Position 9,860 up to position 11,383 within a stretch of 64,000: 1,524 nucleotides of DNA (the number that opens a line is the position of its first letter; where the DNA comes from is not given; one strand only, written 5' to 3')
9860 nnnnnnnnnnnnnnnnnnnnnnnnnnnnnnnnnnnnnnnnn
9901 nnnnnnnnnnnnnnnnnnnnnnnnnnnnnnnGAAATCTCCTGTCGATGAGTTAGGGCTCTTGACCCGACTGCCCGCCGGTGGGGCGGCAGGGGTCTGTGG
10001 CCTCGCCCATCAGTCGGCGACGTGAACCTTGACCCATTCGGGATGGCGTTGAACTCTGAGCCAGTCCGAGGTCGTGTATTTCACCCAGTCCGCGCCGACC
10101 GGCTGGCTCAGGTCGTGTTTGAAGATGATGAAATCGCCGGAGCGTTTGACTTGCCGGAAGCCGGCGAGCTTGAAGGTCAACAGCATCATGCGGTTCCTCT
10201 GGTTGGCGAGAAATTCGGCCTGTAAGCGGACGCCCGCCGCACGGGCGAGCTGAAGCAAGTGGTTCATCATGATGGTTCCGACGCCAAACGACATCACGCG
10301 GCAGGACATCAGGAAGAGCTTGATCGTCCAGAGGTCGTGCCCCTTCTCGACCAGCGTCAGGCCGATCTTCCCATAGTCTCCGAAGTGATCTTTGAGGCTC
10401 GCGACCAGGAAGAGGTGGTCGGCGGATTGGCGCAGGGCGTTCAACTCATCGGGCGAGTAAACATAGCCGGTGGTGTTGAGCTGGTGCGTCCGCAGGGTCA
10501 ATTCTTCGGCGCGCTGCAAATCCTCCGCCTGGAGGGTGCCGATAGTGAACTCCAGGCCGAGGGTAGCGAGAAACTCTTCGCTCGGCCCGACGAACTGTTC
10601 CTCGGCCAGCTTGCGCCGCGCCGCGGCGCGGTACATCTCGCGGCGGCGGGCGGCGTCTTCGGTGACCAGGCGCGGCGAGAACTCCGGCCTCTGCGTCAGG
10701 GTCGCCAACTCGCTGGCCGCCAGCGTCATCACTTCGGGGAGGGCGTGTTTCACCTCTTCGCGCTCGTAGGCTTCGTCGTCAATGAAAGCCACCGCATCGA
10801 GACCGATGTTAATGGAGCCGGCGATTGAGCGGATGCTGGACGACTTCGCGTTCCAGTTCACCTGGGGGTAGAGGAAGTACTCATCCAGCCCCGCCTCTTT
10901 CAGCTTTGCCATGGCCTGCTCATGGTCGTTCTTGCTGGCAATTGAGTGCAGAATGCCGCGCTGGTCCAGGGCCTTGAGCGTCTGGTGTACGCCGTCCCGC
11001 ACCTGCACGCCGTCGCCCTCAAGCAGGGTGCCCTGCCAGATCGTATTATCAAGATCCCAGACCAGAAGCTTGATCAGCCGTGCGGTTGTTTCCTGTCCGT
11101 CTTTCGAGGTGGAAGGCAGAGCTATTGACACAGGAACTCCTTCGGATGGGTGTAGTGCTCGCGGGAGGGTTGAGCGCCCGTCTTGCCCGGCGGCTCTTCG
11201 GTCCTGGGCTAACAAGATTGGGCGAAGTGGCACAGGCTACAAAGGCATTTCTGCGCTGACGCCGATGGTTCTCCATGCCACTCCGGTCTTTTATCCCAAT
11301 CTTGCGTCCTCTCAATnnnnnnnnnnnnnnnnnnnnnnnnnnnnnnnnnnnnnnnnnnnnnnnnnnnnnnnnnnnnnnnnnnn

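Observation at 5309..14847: Unusual priming logic: FAAL-ACP-C followed by a stand-alone FkbH-like protein and a first module whose C domain has AAxxxDS instead of HHxxxDG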

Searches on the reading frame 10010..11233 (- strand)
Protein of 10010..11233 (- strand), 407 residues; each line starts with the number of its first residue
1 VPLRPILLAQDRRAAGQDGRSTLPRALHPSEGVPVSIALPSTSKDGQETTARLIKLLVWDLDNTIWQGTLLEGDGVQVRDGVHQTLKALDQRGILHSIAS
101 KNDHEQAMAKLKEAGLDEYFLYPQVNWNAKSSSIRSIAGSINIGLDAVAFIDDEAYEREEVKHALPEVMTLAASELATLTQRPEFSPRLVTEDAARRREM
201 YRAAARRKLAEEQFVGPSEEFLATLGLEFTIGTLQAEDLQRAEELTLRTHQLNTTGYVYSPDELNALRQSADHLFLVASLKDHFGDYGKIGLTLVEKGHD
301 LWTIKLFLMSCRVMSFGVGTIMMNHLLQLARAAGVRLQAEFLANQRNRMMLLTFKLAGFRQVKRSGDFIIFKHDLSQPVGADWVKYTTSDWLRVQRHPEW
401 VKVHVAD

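Call 3: search_protein_families(library=pfam, proteins=[window:10010-11233:-])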
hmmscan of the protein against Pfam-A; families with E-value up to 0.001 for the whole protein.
window:10010-11233:- (407 aa): 3 families
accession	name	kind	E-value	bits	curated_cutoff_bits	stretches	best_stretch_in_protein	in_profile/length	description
PF00702.32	Hydrolase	-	3.4e-07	31.3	26.4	1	74-153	95-179/191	haloacid dehalogenase-like hydrolase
PF13419.12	HAD_2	-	4.7e-05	24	23.8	1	74-121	76-123/178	Haloacid dehalogenase-like hydrolase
PF12689.13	Acid_PPase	-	0.00065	20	27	0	55-155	4-134/169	Acid Phosphatase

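Call 8: search_protein_families(library=ncbifam, proteins=[window:10010-11233:-])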
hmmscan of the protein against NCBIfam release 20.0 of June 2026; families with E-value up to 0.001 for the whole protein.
window:10010-11233:- (407 aa): 2 families
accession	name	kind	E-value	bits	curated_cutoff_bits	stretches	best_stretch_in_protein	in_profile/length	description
TIGR01686.1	FkbH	subfamily_domain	2.1e-78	263.7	146.65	1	54-361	3-321/323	FkbH domain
TIGR01681.1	HAD-SF-IIIC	subfamily_domain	3.9e-15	56.8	35.75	1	55-163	1-130/132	HAD-IIIC family phosphatase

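Call 20: find_homologous_proteins(query=window:10010-11233:-)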
Query window:10010-11233:- (407 aa): 4601 proteins with E <= 0.001 among 8000 candidates; the best 120 are listed.
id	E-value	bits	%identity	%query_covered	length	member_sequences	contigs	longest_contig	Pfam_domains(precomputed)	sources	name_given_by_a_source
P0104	6.8e-245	830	100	92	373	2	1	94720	PF00702.33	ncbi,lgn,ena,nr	ncbi:MAG TPA: HAD-IIIC family phosphatase [Blastocatellia bacterium]|nr:HAD-IIIC family phosphatase 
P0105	2.0e-209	714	86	90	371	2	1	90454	PF00702.33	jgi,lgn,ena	-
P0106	3.2e-192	657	78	90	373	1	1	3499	-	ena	-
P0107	3.3e-190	650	78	91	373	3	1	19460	PF00702.33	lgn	-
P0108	1.8e-177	608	73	89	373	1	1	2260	PF00702.33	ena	-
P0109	1.7e-176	605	73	90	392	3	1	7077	PF00702.33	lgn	-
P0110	1.1e-169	583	69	91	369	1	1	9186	PF12689.14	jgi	jgi:FkbH-like protein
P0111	2.5e-164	565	67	89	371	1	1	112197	PF12689.14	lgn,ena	-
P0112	5.1e-159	548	71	86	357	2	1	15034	PF13419.13,PF12689.14,PF00702.33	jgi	jgi:FkbH-like protein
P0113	1.4e-157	543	68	87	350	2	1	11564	PF00702.33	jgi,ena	-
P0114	1.9e-155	536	66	91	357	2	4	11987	PF00702.33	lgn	-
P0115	2.4e-155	536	68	87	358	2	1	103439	PF00702.33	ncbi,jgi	jgi:FkbH-like protein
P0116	3.2e-155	535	67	88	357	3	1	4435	PF12689.14,PF00702.33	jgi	-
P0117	6.0e-155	534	66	90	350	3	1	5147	PF00702.33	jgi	jgi:FkbH-like protein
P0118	6.9e-155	534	68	87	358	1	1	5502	PF00702.33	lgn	-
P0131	2.5e-152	526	66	88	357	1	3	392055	PF13419.13,PF12689.14,PF00702.33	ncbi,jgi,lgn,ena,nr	ncbi:MAG: hypothetical protein DMF61_08200 [Blastocatellia bacterium AA13]|nr:MAG: hypothetical prot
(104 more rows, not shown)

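Call 23: find_encoding_contigs(protein=P0104, flank=10000, max_places=3)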
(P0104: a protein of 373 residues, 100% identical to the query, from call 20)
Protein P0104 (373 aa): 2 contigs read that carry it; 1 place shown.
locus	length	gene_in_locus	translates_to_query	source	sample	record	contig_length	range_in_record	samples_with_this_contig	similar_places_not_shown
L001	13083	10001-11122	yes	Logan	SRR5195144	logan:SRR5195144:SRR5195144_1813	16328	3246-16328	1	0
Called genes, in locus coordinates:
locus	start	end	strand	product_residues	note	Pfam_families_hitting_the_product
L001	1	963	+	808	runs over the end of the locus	PF01804:Penicil_amidase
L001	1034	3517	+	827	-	PF02543:Carbam_trans_N, PF16861:Carbam_trans_C, PF11954:DUF3471 (weak)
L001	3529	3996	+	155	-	PF12844:HTH_19 (faint), PF13560:HTH_31 (weak), PF01381:HTH_3 (faint), PF13413:HTH_25 (faint), PF13560:HTH_31 (weak)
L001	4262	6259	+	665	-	PF02543:Carbam_trans_N, PF16861:Carbam_trans_C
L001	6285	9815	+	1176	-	PF00501:AMP-binding, PF23024:AMP-dom_DIP2-like, PF24919:Mug62 (weak), PF00550:PP-binding, PF00668:Condensation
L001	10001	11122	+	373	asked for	PF00702:Hydrolase (faint)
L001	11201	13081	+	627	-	?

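Call 34: find_encoding_contigs(protein=P0105, flank=10000, max_places=3)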
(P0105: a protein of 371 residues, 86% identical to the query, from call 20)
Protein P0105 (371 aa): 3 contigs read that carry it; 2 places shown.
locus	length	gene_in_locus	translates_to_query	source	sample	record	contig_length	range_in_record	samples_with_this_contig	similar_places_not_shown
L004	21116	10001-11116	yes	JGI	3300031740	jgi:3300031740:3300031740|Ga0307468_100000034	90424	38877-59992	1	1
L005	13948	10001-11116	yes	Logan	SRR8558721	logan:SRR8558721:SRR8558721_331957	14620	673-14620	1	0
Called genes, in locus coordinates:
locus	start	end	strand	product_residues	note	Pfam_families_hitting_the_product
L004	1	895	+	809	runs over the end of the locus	PF01804:Penicil_amidase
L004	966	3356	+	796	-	PF02543:Carbam_trans_N, PF16861:Carbam_trans_C, PF11954:DUF3471 (faint)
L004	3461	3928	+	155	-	PF12844:HTH_19 (faint), PF13413:HTH_25 (faint), PF13560:HTH_31, PF01381:HTH_3 (weak)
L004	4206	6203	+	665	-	PF02543:Carbam_trans_N, PF16861:Carbam_trans_C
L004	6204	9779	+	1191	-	PF00501:AMP-binding, PF23024:AMP-dom_DIP2-like, PF00550:PP-binding, PF23297:ACP_SdgA_C (weak), PF00668:Condensation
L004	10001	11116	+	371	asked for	PF00702:Hydrolase (weak)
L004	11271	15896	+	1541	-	PF00668:Condensation, PF00501:AMP-binding, PF13193:AMP-binding_C, PF00550:PP-binding, PF00668:Condensation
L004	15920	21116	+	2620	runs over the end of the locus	PF00668:Condensation, PF00501:AMP-binding, PF13193:AMP-binding_C, PF00550:PP-binding, PF00668:Condensation, PF00501:AMP-binding, PF13193:AMP-binding_C, PF00550:PP-binding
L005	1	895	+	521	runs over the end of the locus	?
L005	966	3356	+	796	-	PF02543:Carbam_trans_N, PF16861:Carbam_trans_C, PF11954:DUF3471 (faint)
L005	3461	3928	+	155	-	PF12844:HTH_19 (faint), PF13413:HTH_25 (faint), PF13560:HTH_31, PF01381:HTH_3 (weak)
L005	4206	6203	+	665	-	PF02543:Carbam_trans_N, PF16861:Carbam_trans_C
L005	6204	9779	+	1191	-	PF00501:AMP-binding, PF23024:AMP-dom_DIP2-like, PF00550:PP-binding, PF23297:ACP_SdgA_C (weak), PF00668:Condensation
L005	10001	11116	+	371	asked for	PF00702:Hydrolase (weak)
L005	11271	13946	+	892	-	?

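Call 35: find_encoding_contigs(protein=P0131, flank=10000, max_places=3)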
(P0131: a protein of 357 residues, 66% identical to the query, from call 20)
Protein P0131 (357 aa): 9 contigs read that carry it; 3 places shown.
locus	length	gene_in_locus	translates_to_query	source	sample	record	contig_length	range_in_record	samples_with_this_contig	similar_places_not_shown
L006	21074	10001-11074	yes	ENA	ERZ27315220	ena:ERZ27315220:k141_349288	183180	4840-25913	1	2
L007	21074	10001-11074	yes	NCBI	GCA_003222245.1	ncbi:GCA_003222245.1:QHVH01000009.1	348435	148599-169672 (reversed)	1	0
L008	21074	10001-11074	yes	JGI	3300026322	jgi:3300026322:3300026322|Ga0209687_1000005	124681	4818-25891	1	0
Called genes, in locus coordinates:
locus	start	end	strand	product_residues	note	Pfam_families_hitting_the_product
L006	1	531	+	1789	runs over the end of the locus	?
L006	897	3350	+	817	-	PF12704:MacB_PCD, PF02687:FtsX, PF12704:MacB_PCD, PF02687:FtsX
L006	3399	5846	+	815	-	PF12704:MacB_PCD, PF02687:FtsX, PF12704:MacB_PCD, PF02687:FtsX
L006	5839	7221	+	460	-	PF05977:MFS_3, PF07690:MFS_1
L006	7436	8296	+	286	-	PF02737:3HCDH_N, PF03446:NAD_binding_2 (weak), PF00725:3HCDH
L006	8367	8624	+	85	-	PF00550:PP-binding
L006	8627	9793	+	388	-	PF02771:Acyl-CoA_dh_N, PF02770:Acyl-CoA_dh_M, PF00441:Acyl-CoA_dh_1, PF08028:Acyl-CoA_dh_2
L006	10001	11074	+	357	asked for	PF13419:HAD_2 (faint), PF00702:Hydrolase (faint), PF12689:Acid_PPase (faint)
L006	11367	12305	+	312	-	PF00487:FA_desaturase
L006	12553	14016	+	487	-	PF09098:Dehyd-heme_bind, PF14930:Qn_am_d_aII, PF09099:Qn_am_d_aIII, PF09100:Qn_am_d_aIV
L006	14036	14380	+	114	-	PF08992:QH-AmDH_gamma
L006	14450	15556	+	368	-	PF13970:DUF4221 (faint)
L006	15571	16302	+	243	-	PF03483:B3_4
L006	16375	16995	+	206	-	PF00023:Ank (faint), PF12796:Ank_2, PF13606:Ank_3 (faint), PF13637:Ank_4 (faint)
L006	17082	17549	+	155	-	PF12844:HTH_19 (faint), PF24250:HVO_2718 (faint), PF01381:HTH_3 (faint), PF13413:HTH_25 (weak), PF13560:HTH_31 (weak)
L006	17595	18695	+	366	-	PF02129:Peptidase_S15 (weak), PF12697:Abhydrolase_6, PF12146:Hydrolase_4, PF00326:Peptidase_S9 (faint)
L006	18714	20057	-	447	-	PF01979:Amidohydro_1, PF07969:Amidohydro_3 (weak)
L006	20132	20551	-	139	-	-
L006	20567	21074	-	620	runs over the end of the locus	PF00561:Abhydrolase_1, PF12697:Abhydrolase_6 (weak), PF08386:Abhydrolase_4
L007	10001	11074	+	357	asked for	PF13419:HAD_2 (faint), PF00702:Hydrolase (faint), PF12689:Acid_PPase (faint)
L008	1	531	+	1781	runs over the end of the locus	?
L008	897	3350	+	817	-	PF12704:MacB_PCD, PF02687:FtsX, PF12704:MacB_PCD, PF02687:FtsX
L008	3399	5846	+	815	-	PF12704:MacB_PCD, PF02687:FtsX, PF12704:MacB_PCD, PF02687:FtsX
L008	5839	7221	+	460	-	PF05977:MFS_3, PF07690:MFS_1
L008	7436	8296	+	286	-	PF02737:3HCDH_N, PF03446:NAD_binding_2 (weak), PF00725:3HCDH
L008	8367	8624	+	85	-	PF00550:PP-binding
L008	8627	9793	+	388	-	PF02771:Acyl-CoA_dh_N, PF02770:Acyl-CoA_dh_M, PF00441:Acyl-CoA_dh_1, PF08028:Acyl-CoA_dh_2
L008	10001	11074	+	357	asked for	PF13419:HAD_2 (faint), PF00702:Hydrolase (faint), PF12689:Acid_PPase (faint)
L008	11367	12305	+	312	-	PF00487:FA_desaturase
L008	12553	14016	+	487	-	PF09098:Dehyd-heme_bind, PF14930:Qn_am_d_aII, PF09099:Qn_am_d_aIII, PF09100:Qn_am_d_aIV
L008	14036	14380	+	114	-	PF08992:QH-AmDH_gamma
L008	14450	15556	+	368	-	PF13970:DUF4221 (faint)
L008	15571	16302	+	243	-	PF03483:B3_4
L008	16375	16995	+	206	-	PF00023:Ank (faint), PF12796:Ank_2, PF13606:Ank_3 (faint), PF13637:Ank_4 (faint)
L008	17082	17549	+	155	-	PF12844:HTH_19 (faint), PF24250:HVO_2718 (faint), PF01381:HTH_3 (faint), PF13413:HTH_25 (weak), PF13560:HTH_31 (weak)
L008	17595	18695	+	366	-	PF02129:Peptidase_S15 (weak), PF12697:Abhydrolase_6, PF12146:Hydrolase_4, PF00326:Peptidase_S9 (faint)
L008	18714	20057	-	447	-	PF01979:Amidohydro_1, PF07969:Amidohydro_3 (weak)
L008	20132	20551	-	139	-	-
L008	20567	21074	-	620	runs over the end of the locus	PF00561:Abhydrolase_1, PF12697:Abhydrolase_6 (weak), PF08386:Abhydrolase_4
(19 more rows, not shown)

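Call 36: find_encoding_contigs(protein=P0111, flank=10000, max_places=2)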
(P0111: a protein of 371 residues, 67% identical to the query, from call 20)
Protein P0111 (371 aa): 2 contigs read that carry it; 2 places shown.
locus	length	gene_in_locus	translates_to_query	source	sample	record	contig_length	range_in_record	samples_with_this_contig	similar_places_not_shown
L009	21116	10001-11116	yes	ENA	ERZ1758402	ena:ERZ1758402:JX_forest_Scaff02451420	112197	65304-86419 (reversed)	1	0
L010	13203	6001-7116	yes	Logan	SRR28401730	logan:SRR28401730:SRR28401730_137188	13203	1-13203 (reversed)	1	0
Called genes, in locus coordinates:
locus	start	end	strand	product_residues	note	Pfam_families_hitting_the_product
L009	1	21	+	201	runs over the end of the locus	PF03621:MbtH, PF02312:CBF_beta (weak)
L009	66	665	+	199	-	PF00023:Ank (faint), PF12796:Ank_2, PF13606:Ank_3 (faint), PF13637:Ank_4, PF13857:Ank_5 (weak)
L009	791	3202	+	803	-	PF01804:Penicil_amidase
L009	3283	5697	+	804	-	PF02543:Carbam_trans_N, PF16861:Carbam_trans_C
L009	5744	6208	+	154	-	PF12844:HTH_19 (faint), PF13413:HTH_25 (faint), PF13560:HTH_31, PF01381:HTH_3 (weak)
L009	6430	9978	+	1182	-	PF00501:AMP-binding, PF23024:AMP-dom_DIP2-like, PF00550:PP-binding, PF00668:Condensation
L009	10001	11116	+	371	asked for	PF12689:Acid_PPase (faint)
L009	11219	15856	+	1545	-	PF00668:Condensation, PF00501:AMP-binding, PF13193:AMP-binding_C, PF00550:PP-binding, PF00668:Condensation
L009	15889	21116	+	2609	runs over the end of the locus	PF00668:Condensation, PF16911:PapA_C (faint), PF00501:AMP-binding, PF13193:AMP-binding_C, PF00550:PP-binding, PF00668:Condensation, PF00501:AMP-binding, PF00550:PP-binding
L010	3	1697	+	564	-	?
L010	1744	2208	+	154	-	PF12844:HTH_19 (faint), PF13413:HTH_25 (faint), PF13560:HTH_31, PF01381:HTH_3 (weak)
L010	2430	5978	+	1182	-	PF00501:AMP-binding, PF23024:AMP-dom_DIP2-like, PF00550:PP-binding, PF00668:Condensation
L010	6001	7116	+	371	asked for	PF12689:Acid_PPase (faint)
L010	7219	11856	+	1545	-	PF00668:Condensation, PF00501:AMP-binding, PF13193:AMP-binding_C, PF00550:PP-binding, PF00668:Condensation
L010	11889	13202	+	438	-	?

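Call 37: find_encoding_contigs(protein=P0107, flank=10000, max_places=2)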
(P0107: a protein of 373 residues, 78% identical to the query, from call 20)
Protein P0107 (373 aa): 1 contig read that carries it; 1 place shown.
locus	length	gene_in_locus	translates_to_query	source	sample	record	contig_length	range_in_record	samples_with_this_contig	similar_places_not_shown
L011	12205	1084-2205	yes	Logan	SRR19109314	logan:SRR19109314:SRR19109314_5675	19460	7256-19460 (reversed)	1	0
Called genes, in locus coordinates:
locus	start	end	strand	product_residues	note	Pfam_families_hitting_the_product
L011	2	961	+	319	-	?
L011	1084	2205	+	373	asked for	PF00702:Hydrolase (faint)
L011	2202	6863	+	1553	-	PF00668:Condensation, PF00501:AMP-binding, PF13193:AMP-binding_C, PF00550:PP-binding, PF00668:Condensation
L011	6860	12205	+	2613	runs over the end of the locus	PF00668:Condensation, PF00501:AMP-binding, PF13193:AMP-binding_C, PF00550:PP-binding, PF00668:Condensation, PF00501:AMP-binding, PF13193:AMP-binding_C, PF00550:PP-binding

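Call 42: find_related_loci(query=L004:19619-21115:+, collection=metagenome_contigs, flank=10000)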
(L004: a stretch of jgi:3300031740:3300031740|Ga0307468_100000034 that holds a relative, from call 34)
Query L004:19619-21115:+ (499 aa) in metagenome_contigs; peptide patterns used: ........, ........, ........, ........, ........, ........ (x = any residue, [..] = any of these).
600 stretches matched a pattern (row limit reached: there are more); 8 encode a relative of the query (tblastn E <= 1e-3); 8 distinct loci.
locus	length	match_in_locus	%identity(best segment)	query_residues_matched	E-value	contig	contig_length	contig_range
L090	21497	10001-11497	100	1-499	0e+0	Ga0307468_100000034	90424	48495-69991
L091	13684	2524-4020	65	1-499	0e+0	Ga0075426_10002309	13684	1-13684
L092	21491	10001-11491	50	1-499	4e-168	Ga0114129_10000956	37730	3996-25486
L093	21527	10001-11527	46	1-499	4e-149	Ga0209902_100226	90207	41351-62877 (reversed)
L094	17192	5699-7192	51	1-499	6e-179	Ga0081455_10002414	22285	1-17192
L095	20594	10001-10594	45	302-499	7e-59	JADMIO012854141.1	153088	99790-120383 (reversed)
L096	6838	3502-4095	39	302-499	2e-43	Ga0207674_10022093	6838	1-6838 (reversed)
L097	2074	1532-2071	40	270-447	2e-36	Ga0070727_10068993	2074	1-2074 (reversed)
